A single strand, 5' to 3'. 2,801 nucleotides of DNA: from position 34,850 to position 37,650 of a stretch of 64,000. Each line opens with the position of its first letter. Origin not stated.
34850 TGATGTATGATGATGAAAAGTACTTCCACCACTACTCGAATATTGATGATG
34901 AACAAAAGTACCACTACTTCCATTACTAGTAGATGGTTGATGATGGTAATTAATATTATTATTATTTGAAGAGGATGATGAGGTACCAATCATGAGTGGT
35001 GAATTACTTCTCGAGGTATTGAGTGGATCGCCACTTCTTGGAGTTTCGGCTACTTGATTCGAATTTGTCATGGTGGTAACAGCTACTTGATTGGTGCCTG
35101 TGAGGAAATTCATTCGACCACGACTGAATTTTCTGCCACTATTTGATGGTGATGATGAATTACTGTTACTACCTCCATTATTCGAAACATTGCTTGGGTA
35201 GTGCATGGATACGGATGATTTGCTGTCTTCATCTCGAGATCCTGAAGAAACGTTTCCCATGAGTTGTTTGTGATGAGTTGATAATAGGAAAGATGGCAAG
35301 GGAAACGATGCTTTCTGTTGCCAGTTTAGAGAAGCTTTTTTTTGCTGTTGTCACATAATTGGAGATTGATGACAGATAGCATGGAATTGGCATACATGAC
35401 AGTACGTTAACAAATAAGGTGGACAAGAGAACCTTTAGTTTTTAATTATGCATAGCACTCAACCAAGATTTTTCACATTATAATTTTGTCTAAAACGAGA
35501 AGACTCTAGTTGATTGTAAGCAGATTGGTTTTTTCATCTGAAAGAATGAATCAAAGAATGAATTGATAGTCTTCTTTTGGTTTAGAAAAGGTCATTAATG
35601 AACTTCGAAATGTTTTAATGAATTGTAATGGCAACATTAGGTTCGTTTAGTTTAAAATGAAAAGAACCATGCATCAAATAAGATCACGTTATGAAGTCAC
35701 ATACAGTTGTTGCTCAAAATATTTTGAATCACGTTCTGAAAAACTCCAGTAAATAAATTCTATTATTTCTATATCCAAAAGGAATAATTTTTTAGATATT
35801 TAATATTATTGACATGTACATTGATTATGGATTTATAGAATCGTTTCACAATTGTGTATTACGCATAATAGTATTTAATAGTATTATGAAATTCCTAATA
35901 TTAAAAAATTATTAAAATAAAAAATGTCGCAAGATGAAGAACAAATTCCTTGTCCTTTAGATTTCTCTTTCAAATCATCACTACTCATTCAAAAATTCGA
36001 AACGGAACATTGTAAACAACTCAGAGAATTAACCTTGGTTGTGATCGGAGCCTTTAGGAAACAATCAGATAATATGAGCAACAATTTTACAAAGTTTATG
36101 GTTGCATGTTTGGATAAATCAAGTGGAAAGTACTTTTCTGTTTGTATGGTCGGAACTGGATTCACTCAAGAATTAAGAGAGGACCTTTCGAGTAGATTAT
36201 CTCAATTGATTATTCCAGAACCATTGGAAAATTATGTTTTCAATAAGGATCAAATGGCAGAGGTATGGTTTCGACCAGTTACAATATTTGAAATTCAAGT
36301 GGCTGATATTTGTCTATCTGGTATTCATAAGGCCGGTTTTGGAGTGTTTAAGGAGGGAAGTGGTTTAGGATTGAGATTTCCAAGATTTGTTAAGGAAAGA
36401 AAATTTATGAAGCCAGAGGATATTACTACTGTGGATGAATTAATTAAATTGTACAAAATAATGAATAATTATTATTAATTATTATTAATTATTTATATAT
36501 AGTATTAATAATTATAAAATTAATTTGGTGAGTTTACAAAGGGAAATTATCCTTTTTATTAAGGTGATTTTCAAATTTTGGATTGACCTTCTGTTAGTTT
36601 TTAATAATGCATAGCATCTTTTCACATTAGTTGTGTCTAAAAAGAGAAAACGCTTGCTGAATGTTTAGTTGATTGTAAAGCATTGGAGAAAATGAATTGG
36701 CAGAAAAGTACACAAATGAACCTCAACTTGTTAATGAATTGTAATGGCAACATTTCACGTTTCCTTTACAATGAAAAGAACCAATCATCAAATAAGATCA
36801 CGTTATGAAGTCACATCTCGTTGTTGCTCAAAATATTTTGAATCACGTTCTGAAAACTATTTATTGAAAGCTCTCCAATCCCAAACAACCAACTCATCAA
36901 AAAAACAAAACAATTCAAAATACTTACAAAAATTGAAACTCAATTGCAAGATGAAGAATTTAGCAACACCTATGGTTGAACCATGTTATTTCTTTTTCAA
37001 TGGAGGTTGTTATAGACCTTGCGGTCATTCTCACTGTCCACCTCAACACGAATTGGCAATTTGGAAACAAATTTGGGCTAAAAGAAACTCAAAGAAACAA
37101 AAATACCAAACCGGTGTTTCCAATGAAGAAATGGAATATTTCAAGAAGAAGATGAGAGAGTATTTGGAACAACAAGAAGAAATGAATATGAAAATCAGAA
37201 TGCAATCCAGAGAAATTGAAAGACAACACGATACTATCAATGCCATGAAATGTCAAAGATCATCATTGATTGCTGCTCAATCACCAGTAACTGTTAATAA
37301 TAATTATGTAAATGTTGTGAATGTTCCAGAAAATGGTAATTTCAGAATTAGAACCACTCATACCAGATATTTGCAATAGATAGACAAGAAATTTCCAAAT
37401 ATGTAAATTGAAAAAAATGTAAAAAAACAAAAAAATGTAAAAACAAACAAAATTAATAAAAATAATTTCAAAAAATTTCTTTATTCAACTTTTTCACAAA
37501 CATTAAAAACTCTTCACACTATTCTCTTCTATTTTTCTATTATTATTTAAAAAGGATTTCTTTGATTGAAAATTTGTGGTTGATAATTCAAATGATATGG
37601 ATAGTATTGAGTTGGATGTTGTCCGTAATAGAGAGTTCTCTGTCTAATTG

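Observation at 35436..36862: Intact ORF encoding only the DNA-ligase C-terminal OB-fold, bracketed by about 300-bp direct repeats that also copy the 5' end of the neighbouring gene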

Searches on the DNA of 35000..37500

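Call 14: search_rna_families(source=window, start=35000, end=37500, threshold=evalue, max_evalue=1)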
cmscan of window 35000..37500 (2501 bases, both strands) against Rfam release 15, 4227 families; matches with E-value up to 1: 0.
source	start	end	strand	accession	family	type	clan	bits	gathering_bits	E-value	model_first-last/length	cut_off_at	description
